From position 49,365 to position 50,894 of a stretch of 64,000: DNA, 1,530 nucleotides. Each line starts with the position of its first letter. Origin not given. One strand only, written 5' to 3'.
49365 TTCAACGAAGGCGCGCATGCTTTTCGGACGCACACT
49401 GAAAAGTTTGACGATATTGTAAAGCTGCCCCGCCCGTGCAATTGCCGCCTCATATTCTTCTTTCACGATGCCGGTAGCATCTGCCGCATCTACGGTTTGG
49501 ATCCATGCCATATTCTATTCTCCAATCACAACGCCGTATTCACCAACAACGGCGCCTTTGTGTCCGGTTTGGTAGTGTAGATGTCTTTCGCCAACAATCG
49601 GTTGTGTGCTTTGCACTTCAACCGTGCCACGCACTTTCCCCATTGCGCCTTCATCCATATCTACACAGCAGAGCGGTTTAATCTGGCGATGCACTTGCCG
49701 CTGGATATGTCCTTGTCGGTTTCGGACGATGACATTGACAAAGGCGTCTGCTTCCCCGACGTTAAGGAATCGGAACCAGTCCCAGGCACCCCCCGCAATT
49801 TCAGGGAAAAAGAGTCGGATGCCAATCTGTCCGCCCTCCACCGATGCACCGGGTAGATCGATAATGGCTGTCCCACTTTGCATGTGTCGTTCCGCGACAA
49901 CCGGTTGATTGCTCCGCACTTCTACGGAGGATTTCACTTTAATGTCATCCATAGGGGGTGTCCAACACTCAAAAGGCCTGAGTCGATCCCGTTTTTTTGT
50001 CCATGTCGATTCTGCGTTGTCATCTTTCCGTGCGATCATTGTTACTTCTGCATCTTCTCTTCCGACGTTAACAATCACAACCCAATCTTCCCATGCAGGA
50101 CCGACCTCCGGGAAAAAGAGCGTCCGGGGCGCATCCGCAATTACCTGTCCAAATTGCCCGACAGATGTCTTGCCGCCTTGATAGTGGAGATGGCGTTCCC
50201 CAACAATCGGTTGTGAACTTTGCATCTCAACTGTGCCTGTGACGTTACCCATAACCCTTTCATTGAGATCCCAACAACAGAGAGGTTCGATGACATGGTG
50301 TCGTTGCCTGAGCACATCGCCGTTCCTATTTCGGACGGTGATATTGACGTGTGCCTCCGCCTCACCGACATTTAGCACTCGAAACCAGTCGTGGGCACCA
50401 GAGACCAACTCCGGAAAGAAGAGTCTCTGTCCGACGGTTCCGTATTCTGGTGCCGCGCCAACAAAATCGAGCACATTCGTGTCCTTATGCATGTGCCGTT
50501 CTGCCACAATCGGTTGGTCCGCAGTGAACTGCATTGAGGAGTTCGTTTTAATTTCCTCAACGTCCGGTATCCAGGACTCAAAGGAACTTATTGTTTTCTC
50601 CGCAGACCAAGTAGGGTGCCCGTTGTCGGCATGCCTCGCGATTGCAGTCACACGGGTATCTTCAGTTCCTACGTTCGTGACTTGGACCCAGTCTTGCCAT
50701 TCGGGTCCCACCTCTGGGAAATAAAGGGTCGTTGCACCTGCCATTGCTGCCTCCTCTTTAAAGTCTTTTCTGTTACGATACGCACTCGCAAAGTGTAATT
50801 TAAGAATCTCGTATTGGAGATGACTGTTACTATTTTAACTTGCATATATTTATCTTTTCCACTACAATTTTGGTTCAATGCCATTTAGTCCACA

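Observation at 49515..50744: Uncharacterised 4x tandem-repeat protein with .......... and PLCCxD motifs, co-transcribed with the AhpD-like selenoprotein candidate and an SDR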

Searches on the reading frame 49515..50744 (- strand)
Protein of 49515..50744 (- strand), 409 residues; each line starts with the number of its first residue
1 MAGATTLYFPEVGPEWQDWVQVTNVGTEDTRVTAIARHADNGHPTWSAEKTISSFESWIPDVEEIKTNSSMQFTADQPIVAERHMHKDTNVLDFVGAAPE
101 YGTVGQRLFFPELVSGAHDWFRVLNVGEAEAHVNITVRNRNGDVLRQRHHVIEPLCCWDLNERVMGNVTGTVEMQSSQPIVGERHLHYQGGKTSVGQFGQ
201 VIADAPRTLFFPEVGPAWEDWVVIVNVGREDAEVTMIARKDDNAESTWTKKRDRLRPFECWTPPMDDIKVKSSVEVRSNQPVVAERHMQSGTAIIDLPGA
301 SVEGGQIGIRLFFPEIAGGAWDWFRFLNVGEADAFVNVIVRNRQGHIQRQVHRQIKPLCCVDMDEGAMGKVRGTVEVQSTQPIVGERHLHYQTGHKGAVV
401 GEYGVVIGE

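Call 5: search_solved_structures(query=window:49515-50744:-, max_evalue=10)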
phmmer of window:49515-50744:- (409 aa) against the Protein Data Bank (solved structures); distinct sequences matched with E-value up to 10: 0.

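Call 7: search_protein_families(library=pfam, proteins=[window:49518-50744:-], max_evalue=10)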
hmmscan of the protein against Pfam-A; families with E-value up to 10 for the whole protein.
window:49518-50744:- (409 aa): 2 families
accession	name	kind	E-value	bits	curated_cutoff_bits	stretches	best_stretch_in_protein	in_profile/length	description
PF21305.2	type_II_gspD_N0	-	0.018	15.3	27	0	267-299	26-58/71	GspD-like, N0 domain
PF07100.16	ASRT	-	0.13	12.7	25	1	117-153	26-62/119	Anabaena sensory rhodopsin transducer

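Call 8: find_homologous_proteins(query=window:49518-50744:-, max_evalue=0.001)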
Query window:49518-50744:- (409 aa): 152 proteins with E <= 0.001 among 3605 candidates; the best 120 are listed.
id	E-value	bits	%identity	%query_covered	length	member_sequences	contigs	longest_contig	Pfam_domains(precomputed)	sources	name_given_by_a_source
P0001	5.9e-268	907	94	100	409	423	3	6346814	-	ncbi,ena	-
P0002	7.4e-250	847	88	100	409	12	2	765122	-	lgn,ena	-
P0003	2.2e-245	832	86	100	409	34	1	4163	-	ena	-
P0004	4.9e-245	831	87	100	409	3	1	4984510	-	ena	-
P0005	1.2e-244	830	86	100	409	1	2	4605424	-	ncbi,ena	-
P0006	3.3e-242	822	87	99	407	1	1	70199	-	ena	-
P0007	1.8e-241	819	85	100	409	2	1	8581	-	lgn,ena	-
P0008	2.8e-238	809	83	100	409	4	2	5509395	-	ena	-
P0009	7.7e-237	804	83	100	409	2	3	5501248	-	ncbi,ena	-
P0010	2.2e-236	803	83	100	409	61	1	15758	-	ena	-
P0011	1.5e-234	796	82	100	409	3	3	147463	-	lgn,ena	-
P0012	2.7e-227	773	80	100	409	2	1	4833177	-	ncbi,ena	-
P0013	9.3e-214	728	74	100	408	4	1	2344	-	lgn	-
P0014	1.8e-213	727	75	100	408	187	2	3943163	-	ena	-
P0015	2.8e-213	726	75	100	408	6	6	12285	-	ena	-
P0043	1.1e-181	622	63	100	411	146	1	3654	-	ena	-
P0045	8.7e-172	590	61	100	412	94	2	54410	-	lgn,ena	-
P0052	5.5e-129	449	47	100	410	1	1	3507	-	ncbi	-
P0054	1.4e-128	447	46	100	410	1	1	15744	-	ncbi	ncbi:hypothetical protein ACFL6S_16455 [Candidatus Poribacteria bacterium]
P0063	6.5e-119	416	44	98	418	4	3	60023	-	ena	-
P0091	1.6e-108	381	44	98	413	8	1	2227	PF23642.1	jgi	-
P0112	1.5e-97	345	40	100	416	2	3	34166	-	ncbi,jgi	jgi:hypothetical protein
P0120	8.5e-95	336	39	100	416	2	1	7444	-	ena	-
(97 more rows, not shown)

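Call 11: search_protein_families(library=pfam, proteins=[P0091, P0052, P0120, P0043], max_evalue=1)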
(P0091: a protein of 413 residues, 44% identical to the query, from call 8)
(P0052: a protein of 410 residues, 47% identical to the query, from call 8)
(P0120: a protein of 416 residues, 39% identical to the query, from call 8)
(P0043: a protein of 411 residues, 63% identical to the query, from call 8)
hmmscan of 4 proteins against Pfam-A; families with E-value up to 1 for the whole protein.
P0091 (413 aa): 1 family
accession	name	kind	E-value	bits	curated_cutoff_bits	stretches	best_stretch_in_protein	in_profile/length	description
PF23642.1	YnhH-like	-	7e-06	26.5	27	1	176-211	24-59/64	YnhH-like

P0052 (410 aa): 2 families
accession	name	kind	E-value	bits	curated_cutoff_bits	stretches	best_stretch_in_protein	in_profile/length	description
PF13456.12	RVT_3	-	0.21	11.9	21.6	0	124-147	7-30/123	Reverse transcriptase-like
PF10756.15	bPH_6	-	0.36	11.3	22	0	222-249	23-50/73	Bacterial PH domain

P0120 (416 aa): 4 families
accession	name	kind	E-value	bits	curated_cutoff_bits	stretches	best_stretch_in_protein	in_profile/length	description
PF11638.13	DnaA_N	-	0.012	15.8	24.6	0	261-290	18-47/65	DnaA N-terminal domain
PF06372.18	Gemin6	-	0.068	13.7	23.9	0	53-84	28-63/88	Gemin6 Sm-like domain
PF09413.15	DUF2007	-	0.083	13.5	25.7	0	371-396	30-55/66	Putative prokaryotic signal transducing protein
PF18525.6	Cas9_C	-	0.2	12.4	25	0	227-260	68-101/108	Cas9 C-terminal domain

P0043 (411 aa): 1 family
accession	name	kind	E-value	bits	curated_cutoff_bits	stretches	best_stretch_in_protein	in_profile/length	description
PF11941.14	DUF3459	-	0.087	13.6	22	1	222-258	43-75/90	Domain of unknown function (DUF3459)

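Call 15: find_encoding_contigs(protein=P0054, flank=6000, max_places=3)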
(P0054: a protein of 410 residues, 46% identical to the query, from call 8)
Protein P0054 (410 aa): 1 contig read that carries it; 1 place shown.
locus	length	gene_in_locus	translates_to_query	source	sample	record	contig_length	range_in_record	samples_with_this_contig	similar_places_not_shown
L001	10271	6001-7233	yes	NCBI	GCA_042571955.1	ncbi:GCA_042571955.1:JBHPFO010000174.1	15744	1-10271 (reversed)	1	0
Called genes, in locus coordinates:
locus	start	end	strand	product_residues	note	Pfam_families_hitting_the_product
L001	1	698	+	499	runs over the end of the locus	-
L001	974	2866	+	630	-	PF00801:PKD, PF18911:PKD_4, PF25275:Golvesin_C (faint)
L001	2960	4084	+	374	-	PF00155:Aminotran_1_2, PF12897:Asp_aminotransf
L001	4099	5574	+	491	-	-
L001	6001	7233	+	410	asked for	-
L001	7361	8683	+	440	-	PF12679:ABC2_membrane_2, PF12698:ABC2_membrane_3, PF01061:ABC2_membrane (weak), PF10920:DUF2705, PF12730:ABC2_membrane_4, PF13346:ABC2_membrane_5 (weak)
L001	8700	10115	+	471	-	PF12679:ABC2_membrane_2, PF10920:DUF2705, PF12698:ABC2_membrane_3, PF12040:DUF3526 (weak)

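Call 16: find_encoding_contigs(protein=P0014, flank=5000, max_places=2)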
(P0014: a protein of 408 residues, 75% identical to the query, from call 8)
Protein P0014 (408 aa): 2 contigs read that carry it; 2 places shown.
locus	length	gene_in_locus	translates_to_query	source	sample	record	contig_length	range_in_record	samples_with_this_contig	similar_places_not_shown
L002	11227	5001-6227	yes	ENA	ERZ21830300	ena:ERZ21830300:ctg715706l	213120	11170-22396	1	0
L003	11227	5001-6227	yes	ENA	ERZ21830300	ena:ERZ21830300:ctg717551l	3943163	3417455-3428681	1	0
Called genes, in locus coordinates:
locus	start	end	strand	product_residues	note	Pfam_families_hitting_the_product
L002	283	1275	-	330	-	PF01207:Dus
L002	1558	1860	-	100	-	-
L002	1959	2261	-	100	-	-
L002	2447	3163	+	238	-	-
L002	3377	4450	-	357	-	PF01408:GFO_IDH_MocA, PF02894:GFO_IDH_MocA_C, PF22725:GFO_IDH_MocA_C3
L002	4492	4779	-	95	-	PF01329:Pterin_4a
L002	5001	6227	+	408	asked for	-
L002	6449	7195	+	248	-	PF00106:adh_short, PF08659:KR, PF13561:adh_short_C2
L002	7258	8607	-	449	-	PF01011:PQQ (faint), PF13360:PQQ_2 (weak), PF25293:Beta-prop_EMC1_N (faint), PF13570:Beta-prop_ACSF4, PF13360:PQQ_2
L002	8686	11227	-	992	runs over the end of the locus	PF00675:Peptidase_M16 (weak), PF05193:Peptidase_M16_C, PF08367:M16C_assoc, PF22516:PreP_C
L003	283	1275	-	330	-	PF01207:Dus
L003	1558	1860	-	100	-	-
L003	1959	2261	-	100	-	-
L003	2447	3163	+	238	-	-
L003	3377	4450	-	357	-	PF01408:GFO_IDH_MocA, PF02894:GFO_IDH_MocA_C, PF22725:GFO_IDH_MocA_C3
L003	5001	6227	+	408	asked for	-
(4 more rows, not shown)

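Call 17: find_encoding_contigs(protein=P0045, flank=5000, max_places=2)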
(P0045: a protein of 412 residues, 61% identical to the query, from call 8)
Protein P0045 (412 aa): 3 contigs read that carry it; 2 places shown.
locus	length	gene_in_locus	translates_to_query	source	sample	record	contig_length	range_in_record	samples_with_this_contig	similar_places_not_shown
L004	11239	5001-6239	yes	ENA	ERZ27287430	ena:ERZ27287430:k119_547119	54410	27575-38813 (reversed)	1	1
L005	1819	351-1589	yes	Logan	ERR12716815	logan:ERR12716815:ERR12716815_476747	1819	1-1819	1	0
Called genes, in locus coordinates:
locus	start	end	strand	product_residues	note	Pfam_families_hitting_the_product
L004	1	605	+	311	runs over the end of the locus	PF02737:3HCDH_N, PF00725:3HCDH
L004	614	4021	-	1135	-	-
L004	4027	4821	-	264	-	PF13580:SIS_2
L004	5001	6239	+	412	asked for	-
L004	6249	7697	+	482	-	PF04932:Wzy_C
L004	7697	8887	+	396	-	PF00657:Lipase_GDSL (faint), PF13472:Lipase_GDSL_2 (faint)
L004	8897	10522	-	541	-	-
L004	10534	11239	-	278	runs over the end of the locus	PF00763:THF_DHG_CYH, PF02882:THF_DHG_CYH_C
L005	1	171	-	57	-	?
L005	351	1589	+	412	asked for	-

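Call 18: find_encoding_contigs(protein=P0063, flank=5000, max_places=2)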
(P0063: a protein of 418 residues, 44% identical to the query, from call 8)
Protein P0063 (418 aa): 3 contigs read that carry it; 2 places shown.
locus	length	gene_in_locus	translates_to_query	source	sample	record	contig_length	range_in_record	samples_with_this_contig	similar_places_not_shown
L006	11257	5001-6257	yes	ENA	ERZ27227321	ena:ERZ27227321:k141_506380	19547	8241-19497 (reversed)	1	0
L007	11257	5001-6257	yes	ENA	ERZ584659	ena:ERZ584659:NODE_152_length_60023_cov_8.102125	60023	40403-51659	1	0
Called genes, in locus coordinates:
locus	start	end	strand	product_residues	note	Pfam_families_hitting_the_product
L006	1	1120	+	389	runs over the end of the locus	?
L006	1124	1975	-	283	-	PF00763:THF_DHG_CYH, PF02882:THF_DHG_CYH_C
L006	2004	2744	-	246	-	PF17851:GH43_C2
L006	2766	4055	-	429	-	PF00860:Xan_ur_permease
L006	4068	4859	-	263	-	PF13385:Laminin_G_3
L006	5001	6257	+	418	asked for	-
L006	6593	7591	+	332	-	PF01515:PTA_PTB, PF02504:FA_synthesis (weak)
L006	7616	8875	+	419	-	PF13562:NTP_transf_4, PF00132:Hexapep (faint)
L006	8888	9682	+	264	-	PF01182:Glucosamine_iso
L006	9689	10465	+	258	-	PF00691:OmpA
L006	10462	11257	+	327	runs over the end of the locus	PF03687:UPF0164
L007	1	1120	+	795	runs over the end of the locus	PF18072:FGAR-AT_linker, PF00586:AIRS, PF02769:AIRS_C, PF22689:FGAR-AT_PurM_N-like (weak), PF00586:AIRS (weak), PF02769:AIRS_C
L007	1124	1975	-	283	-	PF00763:THF_DHG_CYH, PF02882:THF_DHG_CYH_C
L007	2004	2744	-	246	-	PF17851:GH43_C2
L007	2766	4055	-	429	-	PF00860:Xan_ur_permease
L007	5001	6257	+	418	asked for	-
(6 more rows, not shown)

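Call 19: find_encoding_contigs(protein=P0112, flank=5000, max_places=2)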
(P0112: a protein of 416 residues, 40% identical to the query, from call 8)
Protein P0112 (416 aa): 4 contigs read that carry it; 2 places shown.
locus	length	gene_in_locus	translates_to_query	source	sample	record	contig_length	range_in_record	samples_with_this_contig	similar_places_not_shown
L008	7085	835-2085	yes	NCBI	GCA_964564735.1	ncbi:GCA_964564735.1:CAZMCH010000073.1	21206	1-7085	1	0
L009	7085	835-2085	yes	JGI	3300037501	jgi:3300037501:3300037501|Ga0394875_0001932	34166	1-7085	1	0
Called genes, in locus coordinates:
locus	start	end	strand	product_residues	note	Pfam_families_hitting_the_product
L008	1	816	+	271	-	?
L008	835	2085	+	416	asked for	-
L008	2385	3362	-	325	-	PF01408:GFO_IDH_MocA, PF02629:CoA_binding (weak), PF02826:2-Hacid_dh_C (faint), PF03446:NAD_binding_2 (weak), PF03807:F420_oxidored, PF02894:GFO_IDH_MocA_C, PF22725:GFO_IDH_MocA_C3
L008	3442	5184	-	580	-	PF00890:FAD_binding_2 (weak), PF12831:FAD_oxidored, PF13450:NAD_binding_8 (weak)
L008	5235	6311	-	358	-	-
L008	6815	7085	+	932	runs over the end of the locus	-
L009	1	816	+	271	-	?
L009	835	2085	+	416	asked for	-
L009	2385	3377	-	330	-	PF01408:GFO_IDH_MocA, PF02629:CoA_binding (weak), PF02826:2-Hacid_dh_C (faint), PF03446:NAD_binding_2 (weak), PF03807:F420_oxidored, PF02894:GFO_IDH_MocA_C, PF22725:GFO_IDH_MocA_C3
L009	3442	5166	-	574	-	PF00890:FAD_binding_2 (weak), PF12831:FAD_oxidored, PF13450:NAD_binding_8 (weak)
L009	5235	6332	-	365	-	-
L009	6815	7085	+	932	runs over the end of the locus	-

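Call 20: predict_structure(alignment_id=A1)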
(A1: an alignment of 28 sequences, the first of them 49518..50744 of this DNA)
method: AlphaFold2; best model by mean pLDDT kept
length: 409 residues; sequences in the alignment: 28
mean_pLDDT: 93.8   pTM: 0.90
mean pLDDT of the five models: 93.8, 93.8, 93.4, 93.2, 93.0
residues with pLDDT >= 90: 336; 70-90: 70; 50-70: 3; < 50: 0
segments of 3 or more residues with pLDDT < 50: none
pLDDT, mean of each block of 10 residues (from residue 1): 91 90 97 97 97 97 93 97 89 93 95 90 97 97 96 97 88 98 89 86 93 92 97 98 96 98 94 97 94 90 93 90 95 98 97 98 92 96 95 82 87
secondary structure, 60 per line:
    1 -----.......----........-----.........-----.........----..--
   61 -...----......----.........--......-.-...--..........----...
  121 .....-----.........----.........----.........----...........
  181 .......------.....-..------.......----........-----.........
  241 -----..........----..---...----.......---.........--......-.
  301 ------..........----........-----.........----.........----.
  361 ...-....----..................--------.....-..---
elements in order: E6-12 E17-24 E30-38 E44-52 E69-74 E79-87 E90-95 E104-113 E118-125 E131-139 E144-152 E157-161 H162-165 E170-187 E194-198 E208-214 E219-226 E232-240 E246-255 E272-278 E282-290 E293-298 E307-316 E321-328 E334-342 E347-355 E360-363 H365-368 E373-390 E399-403

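Call 23: fold_search(model_id=the predicted structure, library=pdb)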
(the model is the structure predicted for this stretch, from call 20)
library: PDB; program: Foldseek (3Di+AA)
matches with E <= 10: 1405; with E <= 0.001: 58
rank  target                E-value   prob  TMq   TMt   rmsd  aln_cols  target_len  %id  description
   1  5jpm_A                3.7e-08  0.82  0.14  0.10  21.3       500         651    9  Structure of the complex of human complement C4 with MASP-2 rebuilt using iMDFF (released 2016-08-10)
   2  7ad7_B                1.8e-07  0.54  0.12  0.09  21.8       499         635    8  Crystal structure of human complement C5 in complex with the K8 bovine knob domain peptide. (released 2021-03-10)
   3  7b2m_A                5.6e-07  0.72  0.15  0.10  21.2       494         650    7  Cryo-EM structure of complement C4b in complex with nanobody E3 (released 2022-03-02)
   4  9fx3_A                5.6e-07  0.69  0.15  0.06  21.3       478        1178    8  Structure of active human CD109 (released 2025-03-19)
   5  7ad6_B                5.6e-07  0.60  0.13  0.10  21.7       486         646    9  Crystal structure of human complement C5 in complex with the K92 bovine knob domain peptide. (released 2021-03-10)
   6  3pvm_A                8.4e-07  0.44  0.12  0.05  22.1       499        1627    9  Structure of Complement C5 in Complex with CVF (released 2011-01-19)
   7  9fx2                  9.6e-07  0.51  0.13  0.05  22.0       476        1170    8  Structure of methylamine activated CD109 (released 2025-03-19)
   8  3prx_A                1.2e-06  0.75  0.18  0.07  24.4       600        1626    8  Structure of Complement C5 in Complex with CVF and SSL7 (released 2011-01-19)
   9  8uin_G                3.4e-06  0.44  0.15  0.10  23.2       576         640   10  Structure of the C3bBb-albicin complex (released 2024-05-08)
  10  7u8t_B                9.1e-06  0.28  0.11  0.08  29.8       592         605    7  Vps13 adaptor binding domain in complex with Mcp1 PxP motif peptide (released 2022-03-30)
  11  6h04_A                1.0e-05  0.28  0.13  0.06  21.4       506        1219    9  Closed conformation of the Membrane Attack Complex (released 2018-12-19)
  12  7o7q_A                1.1e-05  0.33  0.14  0.06  22.5       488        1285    9  (h-alpha2M)4 trypsin-activated state (released 2022-04-13)
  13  8yrm_A                1.3e-05  0.23  0.12  0.10  32.3       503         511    8  Iota toxin Ib pore serine-clamp mutant (released 2025-03-26)
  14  6h03_A                1.4e-05  0.25  0.13  0.06  21.0       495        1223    9  OPEN CONFORMATION OF THE MEMBRANE ATTACK COMPLEX (released 2018-12-19)
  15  9jsg                  3.0e-05  0.20  0.11  0.09  38.4       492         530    8  Clostridium perfringens iota toxin pore Ib in pore state (released 2025-05-14)
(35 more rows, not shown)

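Call 46: find_related_loci(query=A1, collection=genome_contigs, flank=5000)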
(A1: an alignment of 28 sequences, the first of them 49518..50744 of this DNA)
Query A1 (409 aa) in genome_contigs; peptide patterns used: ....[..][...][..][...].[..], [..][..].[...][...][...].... (x = any residue, [..] = any of these).
184 stretches matched a pattern; 153 encode a relative of the query (tblastn E <= 1e-3); the best 80 are kept; 80 distinct loci.
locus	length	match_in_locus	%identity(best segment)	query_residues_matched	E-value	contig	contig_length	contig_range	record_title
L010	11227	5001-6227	97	1-409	0e+0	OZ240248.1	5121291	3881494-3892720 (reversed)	MAG: Candidatus Poribacteria bacterium isolate b8ffb888-6308-4f48-b550-e0c295cc777e genome assembly, chromosome: 1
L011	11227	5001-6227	97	1-409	0e+0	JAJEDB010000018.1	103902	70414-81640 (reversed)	MAG: Candidatus Poribacteria bacterium isolate jk18xAbins.50 k141_1243897, whole genome shotgun sequence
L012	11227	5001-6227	97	1-409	0e+0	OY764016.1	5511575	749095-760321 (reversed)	MAG: Candidatus Poribacteria bacterium isolate 9fae2ea3-c9b7-404b-9456-b4c0b6541956 genome assembly, chromosome: 1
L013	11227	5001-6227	97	1-409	0e+0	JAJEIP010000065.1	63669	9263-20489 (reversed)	MAG: Candidatus Poribacteria bacterium isolate p16x65bins.2 k141_108076, whole genome shotgun sequence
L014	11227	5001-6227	96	1-409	0e+0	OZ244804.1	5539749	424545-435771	MAG: Candidatus Poribacteria bacterium isolate 01d6ffbc-f1d2-4681-b35a-d9b575322fea genome assembly, chromosome: 1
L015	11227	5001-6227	96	1-409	0e+0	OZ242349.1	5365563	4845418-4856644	MAG: Candidatus Poribacteria bacterium isolate e367748c-ea16-458c-b08a-e5b385d280ea genome assembly, chromosome: 1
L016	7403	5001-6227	96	1-409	0e+0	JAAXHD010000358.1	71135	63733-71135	MAG: Candidatus Poribacteria bacterium isolate Plut_88880 unfiltered_Plut_88880_genomic_contig_463033, whole genome shot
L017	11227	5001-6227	96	1-409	0e+0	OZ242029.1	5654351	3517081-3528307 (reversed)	MAG: Candidatus Poribacteria bacterium isolate e47116a6-1c5e-4b36-9515-22f207f5838d genome assembly, chromosome: 1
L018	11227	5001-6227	95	1-409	0e+0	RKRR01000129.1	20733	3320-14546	MAG: Candidatus Poribacteria bacterium isolate PNGco_C_binSS2 scaffold_294, whole genome shotgun sequence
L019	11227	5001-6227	95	1-409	0e+0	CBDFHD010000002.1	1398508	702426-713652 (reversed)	MAG: Candidatus Poribacteria bacterium isolate 3ddb7f14-4d05-4080-9b3f-f5d75a2c5508 genome assembly, contig: contig_2, w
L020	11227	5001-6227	95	1-409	0e+0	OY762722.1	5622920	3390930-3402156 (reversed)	MAG: Candidatus Poribacteria bacterium isolate ed6806d3-dd7a-4409-98ee-5b7e1ebe3502 genome assembly, chromosome: 1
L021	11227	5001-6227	95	1-409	0e+0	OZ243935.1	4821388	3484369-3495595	MAG: Candidatus Poribacteria bacterium isolate 04a31957-9a65-48c7-867d-416cbb8de8da genome assembly, chromosome: 1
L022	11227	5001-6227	94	1-409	0e+0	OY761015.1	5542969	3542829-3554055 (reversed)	MAG: Candidatus Poribacteria bacterium isolate b26c8cc1-2726-459c-8d02-9adedbaa8fd6 genome assembly, chromosome: 2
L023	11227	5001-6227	95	1-409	0e+0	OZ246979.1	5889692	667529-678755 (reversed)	MAG: Candidatus Poribacteria bacterium isolate b1f05427-043e-45ba-8b49-4d0e3d1ba290 genome assembly, chromosome: 1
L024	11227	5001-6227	94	1-409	0e+0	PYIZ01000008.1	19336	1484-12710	MAG: Candidatus Poribacteria bacterium isolate PCPOR2b Ga0206366_108, whole genome shotgun sequence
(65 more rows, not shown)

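Call 50: search_protein_families(library=ncbifam, proteins=[window:49518-50744:-], max_evalue=0.001)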
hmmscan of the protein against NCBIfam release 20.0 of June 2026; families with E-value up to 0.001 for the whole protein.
window:49518-50744:- (409 aa): 0 families
